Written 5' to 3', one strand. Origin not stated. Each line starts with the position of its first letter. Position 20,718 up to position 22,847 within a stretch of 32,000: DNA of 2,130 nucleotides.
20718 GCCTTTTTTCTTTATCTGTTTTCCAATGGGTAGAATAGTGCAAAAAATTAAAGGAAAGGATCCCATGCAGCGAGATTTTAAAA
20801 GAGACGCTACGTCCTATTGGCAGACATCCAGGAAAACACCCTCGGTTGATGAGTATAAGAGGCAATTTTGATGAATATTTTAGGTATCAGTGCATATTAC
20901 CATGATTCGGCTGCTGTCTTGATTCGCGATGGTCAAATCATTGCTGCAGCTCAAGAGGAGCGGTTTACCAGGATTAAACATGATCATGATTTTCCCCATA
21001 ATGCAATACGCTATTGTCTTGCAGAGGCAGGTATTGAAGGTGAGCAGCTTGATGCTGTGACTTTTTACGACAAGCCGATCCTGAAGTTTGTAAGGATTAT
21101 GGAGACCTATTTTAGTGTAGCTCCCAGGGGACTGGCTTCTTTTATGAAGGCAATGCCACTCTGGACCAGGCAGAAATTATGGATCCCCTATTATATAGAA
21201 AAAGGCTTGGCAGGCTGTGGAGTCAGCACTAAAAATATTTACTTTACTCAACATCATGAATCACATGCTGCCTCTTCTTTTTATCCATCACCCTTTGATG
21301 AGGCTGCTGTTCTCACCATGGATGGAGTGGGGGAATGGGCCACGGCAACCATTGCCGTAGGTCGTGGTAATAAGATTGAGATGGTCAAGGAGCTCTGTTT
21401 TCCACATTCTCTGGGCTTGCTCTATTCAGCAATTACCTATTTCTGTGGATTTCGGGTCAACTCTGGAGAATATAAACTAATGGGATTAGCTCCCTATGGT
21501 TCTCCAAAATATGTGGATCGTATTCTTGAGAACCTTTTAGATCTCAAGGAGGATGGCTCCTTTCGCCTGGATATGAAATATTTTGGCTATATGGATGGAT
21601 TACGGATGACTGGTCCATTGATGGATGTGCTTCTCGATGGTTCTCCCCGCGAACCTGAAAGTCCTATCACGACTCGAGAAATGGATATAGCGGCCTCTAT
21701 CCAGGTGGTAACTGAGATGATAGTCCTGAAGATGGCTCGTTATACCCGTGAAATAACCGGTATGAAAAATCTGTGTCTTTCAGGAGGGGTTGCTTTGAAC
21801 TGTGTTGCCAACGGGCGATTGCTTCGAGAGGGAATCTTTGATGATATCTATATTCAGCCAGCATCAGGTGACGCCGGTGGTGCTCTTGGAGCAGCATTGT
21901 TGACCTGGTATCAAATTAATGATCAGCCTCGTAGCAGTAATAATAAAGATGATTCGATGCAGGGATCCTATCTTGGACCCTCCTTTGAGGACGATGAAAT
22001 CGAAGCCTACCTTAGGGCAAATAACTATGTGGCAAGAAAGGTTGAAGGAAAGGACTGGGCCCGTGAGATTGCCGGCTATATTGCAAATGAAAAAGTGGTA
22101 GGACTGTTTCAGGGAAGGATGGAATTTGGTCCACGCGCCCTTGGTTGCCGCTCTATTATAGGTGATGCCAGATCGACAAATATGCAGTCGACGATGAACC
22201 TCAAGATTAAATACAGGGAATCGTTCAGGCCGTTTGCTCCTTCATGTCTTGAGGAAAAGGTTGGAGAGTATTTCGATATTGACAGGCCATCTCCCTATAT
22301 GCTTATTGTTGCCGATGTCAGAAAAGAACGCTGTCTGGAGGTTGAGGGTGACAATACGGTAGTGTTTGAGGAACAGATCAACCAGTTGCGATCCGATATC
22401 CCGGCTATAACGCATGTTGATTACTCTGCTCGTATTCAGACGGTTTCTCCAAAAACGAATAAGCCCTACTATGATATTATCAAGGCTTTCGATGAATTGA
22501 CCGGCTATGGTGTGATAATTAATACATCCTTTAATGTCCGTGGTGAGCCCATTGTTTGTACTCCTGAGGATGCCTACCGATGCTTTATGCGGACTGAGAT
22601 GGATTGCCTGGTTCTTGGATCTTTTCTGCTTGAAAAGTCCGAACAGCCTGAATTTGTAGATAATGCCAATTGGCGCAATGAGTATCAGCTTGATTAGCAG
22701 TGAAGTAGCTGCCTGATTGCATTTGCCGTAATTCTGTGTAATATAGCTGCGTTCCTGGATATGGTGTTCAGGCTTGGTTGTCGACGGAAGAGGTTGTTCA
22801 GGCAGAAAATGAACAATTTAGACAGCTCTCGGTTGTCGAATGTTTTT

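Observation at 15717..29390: A ~130-aa extracytoplasmic module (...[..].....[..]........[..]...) recurs in four different membrane enzymes of one locus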

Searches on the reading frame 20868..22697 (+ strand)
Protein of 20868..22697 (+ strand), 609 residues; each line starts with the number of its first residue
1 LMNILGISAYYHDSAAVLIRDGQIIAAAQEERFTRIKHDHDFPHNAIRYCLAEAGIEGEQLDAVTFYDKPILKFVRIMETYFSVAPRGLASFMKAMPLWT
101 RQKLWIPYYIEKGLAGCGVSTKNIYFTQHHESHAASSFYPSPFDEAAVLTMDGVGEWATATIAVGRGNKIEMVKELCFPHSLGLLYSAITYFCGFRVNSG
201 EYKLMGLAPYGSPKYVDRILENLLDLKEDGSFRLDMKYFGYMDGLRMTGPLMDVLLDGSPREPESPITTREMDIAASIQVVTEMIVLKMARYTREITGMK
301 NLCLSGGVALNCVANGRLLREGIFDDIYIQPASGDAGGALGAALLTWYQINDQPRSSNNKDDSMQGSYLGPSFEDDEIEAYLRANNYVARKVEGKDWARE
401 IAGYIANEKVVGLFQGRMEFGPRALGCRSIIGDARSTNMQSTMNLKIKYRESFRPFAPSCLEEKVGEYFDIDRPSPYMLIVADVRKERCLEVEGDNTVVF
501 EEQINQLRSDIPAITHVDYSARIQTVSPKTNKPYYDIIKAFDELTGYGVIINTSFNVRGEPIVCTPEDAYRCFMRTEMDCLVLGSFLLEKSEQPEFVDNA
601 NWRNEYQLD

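Call 14: search_protein_families(library=pfam, proteins=[window:20868-22697:+], max_evalue=0.01)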
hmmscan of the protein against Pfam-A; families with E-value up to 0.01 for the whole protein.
window:20868-22697:+ (609 aa): 2 families
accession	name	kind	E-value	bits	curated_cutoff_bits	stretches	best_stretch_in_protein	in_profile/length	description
PF02543.21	Carbam_trans_N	-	2.4e-99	333.5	24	1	4-344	2-346/346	Carbamoyltransferase N-terminus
PF16861.10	Carbam_trans_C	-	2.1e-72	242.7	27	1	403-590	2-170/170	Carbamoyltransferase C-terminus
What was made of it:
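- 20868..22697 (+): Context: NodU/CmcH-type carbamoyltransferase, another decoration enzyme of the locus. PF02543 and PF16861 (call 14).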
